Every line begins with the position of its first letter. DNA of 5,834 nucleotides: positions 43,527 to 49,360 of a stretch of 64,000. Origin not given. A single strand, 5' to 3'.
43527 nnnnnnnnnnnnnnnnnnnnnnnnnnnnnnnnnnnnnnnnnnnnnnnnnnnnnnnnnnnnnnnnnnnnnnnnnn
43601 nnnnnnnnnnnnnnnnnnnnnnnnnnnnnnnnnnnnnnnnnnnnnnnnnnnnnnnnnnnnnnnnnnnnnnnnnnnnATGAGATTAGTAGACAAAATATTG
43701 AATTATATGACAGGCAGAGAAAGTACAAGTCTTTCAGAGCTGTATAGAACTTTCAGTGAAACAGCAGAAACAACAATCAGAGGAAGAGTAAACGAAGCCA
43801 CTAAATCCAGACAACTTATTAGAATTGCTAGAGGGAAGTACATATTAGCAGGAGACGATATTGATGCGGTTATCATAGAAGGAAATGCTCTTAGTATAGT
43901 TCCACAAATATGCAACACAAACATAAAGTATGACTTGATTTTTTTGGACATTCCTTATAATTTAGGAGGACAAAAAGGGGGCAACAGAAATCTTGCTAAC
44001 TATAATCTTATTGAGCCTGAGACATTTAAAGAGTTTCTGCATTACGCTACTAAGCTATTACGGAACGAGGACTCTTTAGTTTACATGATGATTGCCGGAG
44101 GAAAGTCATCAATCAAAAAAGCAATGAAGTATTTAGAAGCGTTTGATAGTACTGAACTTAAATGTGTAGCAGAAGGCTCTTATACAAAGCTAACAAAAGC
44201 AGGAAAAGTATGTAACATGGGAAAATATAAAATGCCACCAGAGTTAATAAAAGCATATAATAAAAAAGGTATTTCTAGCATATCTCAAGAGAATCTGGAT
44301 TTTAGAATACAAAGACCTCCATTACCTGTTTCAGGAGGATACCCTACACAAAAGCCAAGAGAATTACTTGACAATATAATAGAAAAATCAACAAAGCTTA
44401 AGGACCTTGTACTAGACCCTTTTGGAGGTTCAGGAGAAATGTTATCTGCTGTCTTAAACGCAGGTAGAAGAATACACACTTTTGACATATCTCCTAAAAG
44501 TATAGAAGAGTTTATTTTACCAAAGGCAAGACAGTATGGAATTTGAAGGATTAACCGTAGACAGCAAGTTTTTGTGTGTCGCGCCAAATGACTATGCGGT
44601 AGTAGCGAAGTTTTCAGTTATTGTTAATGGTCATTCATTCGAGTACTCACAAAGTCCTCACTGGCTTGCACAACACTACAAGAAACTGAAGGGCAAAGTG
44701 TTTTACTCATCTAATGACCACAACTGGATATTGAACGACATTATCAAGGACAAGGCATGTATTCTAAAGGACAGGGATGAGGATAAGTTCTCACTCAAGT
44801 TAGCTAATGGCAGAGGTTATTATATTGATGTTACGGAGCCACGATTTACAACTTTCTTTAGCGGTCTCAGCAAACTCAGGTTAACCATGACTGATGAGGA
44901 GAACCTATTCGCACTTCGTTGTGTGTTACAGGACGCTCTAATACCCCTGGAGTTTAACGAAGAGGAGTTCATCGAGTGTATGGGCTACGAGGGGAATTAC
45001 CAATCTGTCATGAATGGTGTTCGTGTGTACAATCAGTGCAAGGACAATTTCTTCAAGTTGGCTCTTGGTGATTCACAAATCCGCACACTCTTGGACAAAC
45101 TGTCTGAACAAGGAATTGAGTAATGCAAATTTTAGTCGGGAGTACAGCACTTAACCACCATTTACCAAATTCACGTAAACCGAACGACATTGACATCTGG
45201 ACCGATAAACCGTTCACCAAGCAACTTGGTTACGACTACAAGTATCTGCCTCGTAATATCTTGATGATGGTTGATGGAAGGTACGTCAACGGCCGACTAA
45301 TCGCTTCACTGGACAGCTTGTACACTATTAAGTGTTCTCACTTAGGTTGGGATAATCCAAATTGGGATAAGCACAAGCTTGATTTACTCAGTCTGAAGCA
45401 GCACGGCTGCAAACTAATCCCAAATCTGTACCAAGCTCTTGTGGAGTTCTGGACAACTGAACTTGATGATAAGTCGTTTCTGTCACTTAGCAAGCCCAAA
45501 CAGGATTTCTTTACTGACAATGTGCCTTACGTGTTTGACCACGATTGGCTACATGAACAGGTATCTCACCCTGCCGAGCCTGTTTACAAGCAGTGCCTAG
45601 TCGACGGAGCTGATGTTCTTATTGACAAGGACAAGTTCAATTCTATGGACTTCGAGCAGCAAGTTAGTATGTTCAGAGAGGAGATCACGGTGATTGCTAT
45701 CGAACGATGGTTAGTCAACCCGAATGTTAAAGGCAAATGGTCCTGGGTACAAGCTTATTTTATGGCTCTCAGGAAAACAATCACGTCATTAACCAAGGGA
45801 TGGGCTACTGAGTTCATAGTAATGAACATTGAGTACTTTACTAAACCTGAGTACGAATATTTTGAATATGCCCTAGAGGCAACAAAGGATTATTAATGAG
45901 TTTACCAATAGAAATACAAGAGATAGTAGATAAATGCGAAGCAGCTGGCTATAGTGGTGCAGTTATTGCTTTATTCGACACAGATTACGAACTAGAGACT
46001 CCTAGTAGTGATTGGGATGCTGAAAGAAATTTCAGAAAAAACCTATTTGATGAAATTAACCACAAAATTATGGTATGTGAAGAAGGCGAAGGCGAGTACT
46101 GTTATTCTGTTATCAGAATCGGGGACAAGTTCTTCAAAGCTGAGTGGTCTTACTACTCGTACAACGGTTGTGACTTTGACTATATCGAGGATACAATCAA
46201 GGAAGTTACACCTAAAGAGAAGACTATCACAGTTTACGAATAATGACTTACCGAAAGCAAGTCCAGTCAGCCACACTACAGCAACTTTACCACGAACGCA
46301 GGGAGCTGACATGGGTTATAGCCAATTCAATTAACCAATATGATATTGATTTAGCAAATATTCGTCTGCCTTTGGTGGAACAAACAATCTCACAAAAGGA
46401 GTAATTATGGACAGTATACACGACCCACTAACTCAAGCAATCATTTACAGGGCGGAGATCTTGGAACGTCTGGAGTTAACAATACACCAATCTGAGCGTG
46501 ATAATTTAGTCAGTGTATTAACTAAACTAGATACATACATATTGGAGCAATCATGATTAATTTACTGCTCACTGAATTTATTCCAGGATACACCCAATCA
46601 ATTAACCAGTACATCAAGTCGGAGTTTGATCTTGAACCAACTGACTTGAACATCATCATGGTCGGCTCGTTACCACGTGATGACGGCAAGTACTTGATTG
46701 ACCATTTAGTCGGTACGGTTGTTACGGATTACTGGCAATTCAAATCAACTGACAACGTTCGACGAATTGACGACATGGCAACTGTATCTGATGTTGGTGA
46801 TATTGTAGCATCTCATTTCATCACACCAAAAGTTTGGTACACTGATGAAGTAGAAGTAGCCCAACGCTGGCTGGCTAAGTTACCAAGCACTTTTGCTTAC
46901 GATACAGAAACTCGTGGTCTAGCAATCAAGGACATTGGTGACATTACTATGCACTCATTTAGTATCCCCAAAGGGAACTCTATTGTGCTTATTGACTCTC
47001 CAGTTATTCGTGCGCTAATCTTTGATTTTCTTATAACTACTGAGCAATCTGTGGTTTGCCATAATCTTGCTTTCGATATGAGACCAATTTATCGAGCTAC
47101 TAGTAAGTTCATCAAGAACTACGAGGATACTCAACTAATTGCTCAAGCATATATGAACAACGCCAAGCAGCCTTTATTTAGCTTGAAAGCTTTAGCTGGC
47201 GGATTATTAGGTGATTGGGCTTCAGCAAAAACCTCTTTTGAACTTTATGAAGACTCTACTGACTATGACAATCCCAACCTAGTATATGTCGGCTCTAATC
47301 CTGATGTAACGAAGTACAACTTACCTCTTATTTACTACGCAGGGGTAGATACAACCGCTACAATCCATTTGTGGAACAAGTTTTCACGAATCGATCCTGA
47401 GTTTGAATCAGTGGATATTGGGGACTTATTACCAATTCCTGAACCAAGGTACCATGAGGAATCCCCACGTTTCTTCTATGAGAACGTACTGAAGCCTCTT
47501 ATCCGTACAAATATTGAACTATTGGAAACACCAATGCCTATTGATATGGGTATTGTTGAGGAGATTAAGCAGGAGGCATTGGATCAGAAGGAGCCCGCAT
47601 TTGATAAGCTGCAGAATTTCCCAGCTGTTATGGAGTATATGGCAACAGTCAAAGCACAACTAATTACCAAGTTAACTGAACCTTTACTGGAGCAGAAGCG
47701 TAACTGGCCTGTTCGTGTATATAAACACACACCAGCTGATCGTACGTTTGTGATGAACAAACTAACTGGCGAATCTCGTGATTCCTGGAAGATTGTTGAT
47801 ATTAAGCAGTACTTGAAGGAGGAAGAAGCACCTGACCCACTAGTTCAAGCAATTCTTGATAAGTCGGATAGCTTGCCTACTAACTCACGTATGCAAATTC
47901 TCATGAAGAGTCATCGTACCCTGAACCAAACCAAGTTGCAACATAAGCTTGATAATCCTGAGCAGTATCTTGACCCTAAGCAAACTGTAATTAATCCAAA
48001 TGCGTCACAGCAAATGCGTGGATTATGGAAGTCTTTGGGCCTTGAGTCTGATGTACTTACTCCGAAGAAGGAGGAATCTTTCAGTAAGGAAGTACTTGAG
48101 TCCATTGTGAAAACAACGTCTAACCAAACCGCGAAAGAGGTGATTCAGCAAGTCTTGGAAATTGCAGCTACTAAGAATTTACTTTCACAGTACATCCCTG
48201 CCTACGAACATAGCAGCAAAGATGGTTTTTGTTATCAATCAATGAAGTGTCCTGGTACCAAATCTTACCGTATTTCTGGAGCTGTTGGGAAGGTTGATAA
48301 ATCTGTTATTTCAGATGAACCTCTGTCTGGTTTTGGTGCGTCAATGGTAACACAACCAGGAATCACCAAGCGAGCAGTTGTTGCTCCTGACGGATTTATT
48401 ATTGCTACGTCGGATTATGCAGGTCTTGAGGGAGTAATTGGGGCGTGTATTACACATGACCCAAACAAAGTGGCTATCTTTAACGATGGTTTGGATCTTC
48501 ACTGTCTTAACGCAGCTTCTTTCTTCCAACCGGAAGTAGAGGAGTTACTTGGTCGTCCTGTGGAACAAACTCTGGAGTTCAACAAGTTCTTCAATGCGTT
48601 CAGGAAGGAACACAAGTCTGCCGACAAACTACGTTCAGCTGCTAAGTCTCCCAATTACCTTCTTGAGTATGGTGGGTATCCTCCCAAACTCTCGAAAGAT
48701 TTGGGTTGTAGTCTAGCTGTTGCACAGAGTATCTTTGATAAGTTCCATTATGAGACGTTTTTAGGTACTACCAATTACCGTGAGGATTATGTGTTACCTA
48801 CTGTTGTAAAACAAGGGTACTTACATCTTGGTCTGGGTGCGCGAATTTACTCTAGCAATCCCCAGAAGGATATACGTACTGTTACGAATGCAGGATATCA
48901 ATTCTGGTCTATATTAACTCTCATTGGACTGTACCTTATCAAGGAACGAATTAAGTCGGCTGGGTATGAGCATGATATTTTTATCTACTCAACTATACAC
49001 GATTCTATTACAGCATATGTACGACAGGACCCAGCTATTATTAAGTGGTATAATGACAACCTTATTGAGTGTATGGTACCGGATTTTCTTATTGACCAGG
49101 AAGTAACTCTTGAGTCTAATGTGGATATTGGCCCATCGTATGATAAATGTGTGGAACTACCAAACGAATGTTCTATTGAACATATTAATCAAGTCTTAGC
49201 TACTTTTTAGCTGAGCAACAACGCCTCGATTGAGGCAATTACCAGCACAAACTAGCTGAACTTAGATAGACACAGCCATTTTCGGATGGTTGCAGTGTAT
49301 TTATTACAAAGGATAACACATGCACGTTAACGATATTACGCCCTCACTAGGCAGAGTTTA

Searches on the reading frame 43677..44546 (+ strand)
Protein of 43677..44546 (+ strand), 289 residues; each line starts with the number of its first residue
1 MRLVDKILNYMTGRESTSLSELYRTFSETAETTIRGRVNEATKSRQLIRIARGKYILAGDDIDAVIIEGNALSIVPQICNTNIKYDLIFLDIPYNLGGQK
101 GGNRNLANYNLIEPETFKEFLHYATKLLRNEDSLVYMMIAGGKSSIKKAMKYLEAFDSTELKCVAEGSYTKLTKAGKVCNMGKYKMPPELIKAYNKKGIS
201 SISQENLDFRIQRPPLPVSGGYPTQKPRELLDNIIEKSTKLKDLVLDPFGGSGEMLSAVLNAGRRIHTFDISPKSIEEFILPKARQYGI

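Call 38: search_protein_families(library=phrogs, proteins=[window:43677-44546:+], max_evalue=0.001)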
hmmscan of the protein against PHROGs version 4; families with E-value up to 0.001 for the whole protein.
window:43677-44546:+ (289 aa): 6 families
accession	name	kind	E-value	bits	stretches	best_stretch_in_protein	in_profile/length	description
phrog_67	-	other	1.9e-16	61.3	1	84-276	142-336/743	DNA methyltransferase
phrog_498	-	other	6.3e-16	59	1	83-274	221-411/633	DNA methyltransferase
phrog_3008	-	other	1.3e-11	45.3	1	215-276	143-204/244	DNA methyltransferase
phrog_6952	-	other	2.9e-07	31.5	1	220-268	112-160/181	DNA methyltransferase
phrog_18293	-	other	6.3e-06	27.1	1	222-269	46-93/119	methyltransferase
phrog_23085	-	unknown function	7.1e-06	26.7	1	220-276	42-98/138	-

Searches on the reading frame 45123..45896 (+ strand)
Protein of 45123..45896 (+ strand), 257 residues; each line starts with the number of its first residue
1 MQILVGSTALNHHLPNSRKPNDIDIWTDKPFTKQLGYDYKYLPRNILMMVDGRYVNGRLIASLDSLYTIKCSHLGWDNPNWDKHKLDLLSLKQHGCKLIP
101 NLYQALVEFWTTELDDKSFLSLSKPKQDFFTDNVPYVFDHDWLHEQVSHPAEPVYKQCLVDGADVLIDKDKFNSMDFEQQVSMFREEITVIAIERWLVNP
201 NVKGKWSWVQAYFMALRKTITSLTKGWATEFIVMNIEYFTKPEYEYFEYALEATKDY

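Call 38: search_protein_families(library=phrogs, proteins=[window:45123-45896:+], max_evalue=0.001)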
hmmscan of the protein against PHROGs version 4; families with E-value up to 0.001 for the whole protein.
window:45123-45896:+ (257 aa): 2 families
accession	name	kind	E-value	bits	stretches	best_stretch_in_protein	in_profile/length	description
phrog_6944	-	unknown function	6.8e-84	282.6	1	1-253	2-250/257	-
phrog_2141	-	unknown function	1.6e-36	127.5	1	52-236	103-285/318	-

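Call 52: search_dna_similar(query=window:45123-45896:+, collection=phages, mode=protein, max_rows=15)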
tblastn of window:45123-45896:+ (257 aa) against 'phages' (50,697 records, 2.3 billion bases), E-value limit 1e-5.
Records with a match: 734; places in all: 734; records where one place covers at least 80% of the query: 142.
Best place of each record, by identity: <60% 734.
By first word of the organism name: Escherichia 257; Acinetobacter 68; Aeromonas 59; Pseudomonas 51; Vibrio 38; Enterobacter 36; Klebsiella 35; Gordonia 25; Streptomyces 21; Shigella 18; and 38 more.
By host as written in the record: Escherichia coli 93; - 64; Gordonia terrae 3612 24; Acinetobacter baumannii 19; Aeromonas salmonicida 18; Pseudomonas syringae pv. actinidiae 18; Escherichia coli K-12 MG1655 16; Stenotrophomonas maltophilia 14; and 246 more.
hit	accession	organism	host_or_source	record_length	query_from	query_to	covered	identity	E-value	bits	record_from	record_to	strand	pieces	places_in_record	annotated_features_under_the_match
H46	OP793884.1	Vibrio phage vB_VpaM_R16F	Vibrio parahaemolyticus 1.1997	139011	1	256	100%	57.5%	7e-93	304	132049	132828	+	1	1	hypothetical protein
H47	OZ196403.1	Vibrio phage K354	Seawater and oysters mix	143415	4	252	97%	57.4%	4e-85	282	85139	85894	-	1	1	hypothetical protein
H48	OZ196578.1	Vibrio phage K408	Seawater and oysters mix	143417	4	252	97%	57.4%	4e-85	282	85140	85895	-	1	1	hypothetical protein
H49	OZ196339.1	Vibrio phage K406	Seawater and oysters mix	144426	4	252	97%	57.4%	4e-85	282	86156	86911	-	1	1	hypothetical protein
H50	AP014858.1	Vibrio phage RYC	Vibrio coralliilyticus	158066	1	247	96%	56.6%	1e-82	275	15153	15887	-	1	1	g125: phage protein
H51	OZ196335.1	Vibrio phage K412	Seawater and oysters mix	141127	4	252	97%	55.9%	9e-85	281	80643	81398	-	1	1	hypothetical protein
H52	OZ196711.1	Vibrio phage K460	Seawater and oysters mix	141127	4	252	97%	55.9%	9e-85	281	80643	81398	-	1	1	hypothetical protein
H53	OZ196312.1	Vibrio phage K470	Seawater and oysters mix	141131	4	252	97%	55.9%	9e-85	281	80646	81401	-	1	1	hypothetical protein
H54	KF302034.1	Pseudoalteromonas phage HM1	Pseudoalteromonas sp. str. H71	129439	2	242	94%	52.3%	2e-72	245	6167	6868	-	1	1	record has no annotation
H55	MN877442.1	Alteromonas phage vB_AmeM_PT11-V22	Alteromonas sp.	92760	3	247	95%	48.6%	5e-68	233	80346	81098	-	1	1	hypothetical protein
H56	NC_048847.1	Alteromonas phage vB_AmeM_PT11-V22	Alteromonas sp.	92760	3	247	95%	48.6%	5e-68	233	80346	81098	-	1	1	hypothetical protein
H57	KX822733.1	Pseudoalteromonas phage PH357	Pseudoalteromonas sp. BH357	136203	2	242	93%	47.5%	3e-51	226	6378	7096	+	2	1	hypothetical protein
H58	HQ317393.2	Vibrio phage nt-1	Vibrio natriegens HER1138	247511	1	244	95%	44.9%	4e-61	213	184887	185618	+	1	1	hypothetical protein (x2)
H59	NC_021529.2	Vibrio phage nt-1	Vibrio natriegens HER1138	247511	1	244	95%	44.9%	4e-61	213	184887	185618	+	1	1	hypothetical protein (x2)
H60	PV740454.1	Vibrio phage CZ01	Vibrio natriegens Vmax (CCTCC PV ...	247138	1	244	95%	44.5%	8e-61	212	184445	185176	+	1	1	hypothetical protein (x2)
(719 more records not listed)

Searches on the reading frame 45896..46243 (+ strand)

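Call 38: search_protein_families(library=phrogs, proteins=[window:45896-46243:+], max_evalue=0.001)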
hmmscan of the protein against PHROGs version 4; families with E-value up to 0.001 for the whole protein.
window:45896-46243:+ (115 aa): 3 families
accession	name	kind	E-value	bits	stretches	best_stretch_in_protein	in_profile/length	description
phrog_13591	-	unknown function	1.6e-11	45.5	1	62-114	43-93/98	-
phrog_18295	-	unknown function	5.4e-09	37.8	1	40-115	30-102/105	-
phrog_8206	-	unknown function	0.0001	23.5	1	62-115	93-148/151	-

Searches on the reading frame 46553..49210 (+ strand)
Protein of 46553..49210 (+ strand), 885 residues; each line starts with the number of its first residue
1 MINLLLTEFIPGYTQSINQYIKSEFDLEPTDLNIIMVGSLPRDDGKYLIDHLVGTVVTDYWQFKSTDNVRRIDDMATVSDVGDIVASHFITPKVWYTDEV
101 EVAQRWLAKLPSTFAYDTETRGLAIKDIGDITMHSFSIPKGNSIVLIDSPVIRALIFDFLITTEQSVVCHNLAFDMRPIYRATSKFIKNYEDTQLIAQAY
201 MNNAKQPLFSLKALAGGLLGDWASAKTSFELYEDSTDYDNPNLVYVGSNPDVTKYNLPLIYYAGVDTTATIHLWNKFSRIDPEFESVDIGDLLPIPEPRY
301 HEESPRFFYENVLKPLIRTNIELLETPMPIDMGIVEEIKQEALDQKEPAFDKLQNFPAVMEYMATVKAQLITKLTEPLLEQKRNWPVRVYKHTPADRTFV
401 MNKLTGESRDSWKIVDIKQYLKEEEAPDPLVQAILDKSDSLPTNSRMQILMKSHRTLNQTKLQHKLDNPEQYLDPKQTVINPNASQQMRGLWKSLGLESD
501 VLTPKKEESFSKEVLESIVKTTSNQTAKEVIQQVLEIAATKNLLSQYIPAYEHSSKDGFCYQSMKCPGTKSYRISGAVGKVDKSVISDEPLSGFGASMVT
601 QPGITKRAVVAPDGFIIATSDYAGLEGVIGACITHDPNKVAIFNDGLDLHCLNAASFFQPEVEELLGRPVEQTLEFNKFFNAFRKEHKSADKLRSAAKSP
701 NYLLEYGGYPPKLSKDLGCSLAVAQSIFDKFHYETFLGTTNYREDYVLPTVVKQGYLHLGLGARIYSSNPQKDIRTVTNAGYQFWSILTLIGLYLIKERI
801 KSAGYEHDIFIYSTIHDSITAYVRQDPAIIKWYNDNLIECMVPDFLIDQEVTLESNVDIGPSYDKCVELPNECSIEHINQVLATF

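Call 38: search_protein_families(library=phrogs, proteins=[window:46553-49210:+], max_evalue=0.001)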
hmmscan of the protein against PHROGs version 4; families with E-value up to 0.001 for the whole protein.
window:46553-49210:+ (885 aa): 6 families
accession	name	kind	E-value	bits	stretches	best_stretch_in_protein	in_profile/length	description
phrog_23226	-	DNA, RNA and nucleotide metabolism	3e-84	284.6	1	291-882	14-606/611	DNA polymerase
phrog_17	-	DNA, RNA and nucleotide metabolism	7.1e-62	210.8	1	76-879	631-1246/1445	DNA polymerase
phrog_2573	-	DNA, RNA and nucleotide metabolism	7.9e-26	92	1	614-872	16-283/336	DNA polymerase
phrog_25155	-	unknown function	1.3e-14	55.1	1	140-249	93-201/223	-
phrog_5995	-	DNA, RNA and nucleotide metabolism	2e-06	28.5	1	706-868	6-180/236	DNA polymerase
phrog_10285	-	DNA, RNA and nucleotide metabolism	1.8e-05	25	1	606-732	46-154/321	DNA polymerase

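Call 51: search_dna_similar(query=window:46553-49210:+, collection=phages, mode=protein, max_rows=15)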
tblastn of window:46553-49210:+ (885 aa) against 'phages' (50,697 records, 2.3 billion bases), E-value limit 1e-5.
Records with a match: 686; places in all: 686; records where one place covers at least 80% of the query: 5.
Best place of each record, by identity: <60% 686.
By first word of the organism name: Vibrio 151; Klebsiella 144; Pseudomonas 104; Escherichia 73; Erwinia 21; Achromobacter 17; Rhizobium 16; Mycobacterium 15; Pectobacterium 14; Salmonella 11; and 29 more.
By host as written in the record: - 100; Klebsiella pneumoniae 82; Pseudomonas aeruginosa 39; Escherichia coli 30; Vibrio parahaemolyticus 19; Vibrio breoganii 15; Mycobacterium smegmatis mc2 155 13; Achromobacter xylosoxidans I2BC 12; and 186 more.
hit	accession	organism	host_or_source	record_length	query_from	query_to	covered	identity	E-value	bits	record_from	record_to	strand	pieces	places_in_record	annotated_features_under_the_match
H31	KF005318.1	Alteromonas phage vB_AmaP_AD45-P3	Alteromonas macleodii str. 'Balearic ...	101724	96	882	87%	30.4%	5e-91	361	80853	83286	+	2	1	DNA polymerase | hypothetical protein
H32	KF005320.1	Alteromonas phage vB_AmaP_AD45-P2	Alteromonas macleodii str. 'Balearic ...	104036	131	882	83%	31.5%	4e-91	361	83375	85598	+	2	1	DNA polymerase | hypothetical protein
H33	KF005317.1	Alteromonas phage vB_AmaP_AD45-P1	Alteromonas macleodii str. 'Balearic ...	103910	131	882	83%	31.5%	4e-91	361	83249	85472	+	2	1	DNA polymerase | hypothetical protein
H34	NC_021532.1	Alteromonas phage vB_AmaP_AD45-P1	Alteromonas macleodii str. 'Balearic ...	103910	131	882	83%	31.5%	4e-91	361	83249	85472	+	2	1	DNA polymerase | hypothetical protein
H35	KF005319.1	Alteromonas phage vB_AmaP_AD45-P4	Alteromonas macleodii str. 'Balearic ...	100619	131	882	83%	31.5%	4e-91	361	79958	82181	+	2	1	DNA polymerase | hypothetical protein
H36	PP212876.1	Alteromonas phage vB_AmeP-R22Y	Alteromonas marina SW-47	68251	291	882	67%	33.7%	7e-87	310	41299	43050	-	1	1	record has no annotation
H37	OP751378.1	Alteromonas phage vB_AmeP_PT11-V19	Alteromonas mediterranea PT11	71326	293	878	66%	32.2%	7e-76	277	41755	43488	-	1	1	DNA polymerase I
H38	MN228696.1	Sinorhizobium phage ort11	Sinorhizobium meliloti Ort11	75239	394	883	55%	26.3%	3e-27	125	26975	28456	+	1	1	DNA polymerase I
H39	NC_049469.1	Sinorhizobium phage ort11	Sinorhizobium meliloti Ort11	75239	394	883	55%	26.3%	3e-27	125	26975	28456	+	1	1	DNA polymerase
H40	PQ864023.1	Enterobacter phage vB_Ecl_SABI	Enterobacter cloacae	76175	394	883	55%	26.3%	2e-29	133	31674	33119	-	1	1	hypothetical protein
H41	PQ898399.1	Enterobacter phage SonariX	Enterobacter cloacae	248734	394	883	55%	26.3%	2e-29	133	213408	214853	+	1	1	hypothetical protein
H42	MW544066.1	Salmonella phage vB_SalP_TR2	Salmonella enterica subsp. enterica ...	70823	394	884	55%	26.1%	1e-29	134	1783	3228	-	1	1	hypothetical protein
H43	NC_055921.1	Salmonella phage vB_SalP_TR2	Salmonella enterica subsp. enterica ...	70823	394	884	55%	26.1%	1e-29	134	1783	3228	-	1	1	DNA polymerase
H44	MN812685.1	Pectobacterium phage Arno152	Pectobacterium atrosepticum F41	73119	383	882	56%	25.5%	7e-26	121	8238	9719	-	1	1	record has no annotation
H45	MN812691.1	Pectobacterium phage Horatius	Dickeya solani F155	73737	383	882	56%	25.5%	7e-26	121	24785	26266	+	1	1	DNA polymerase I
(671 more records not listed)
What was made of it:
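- Tried and rejected: Best known relatives of the polymerase are Alteromonas phages AD45, at about 31% identity (call 51).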
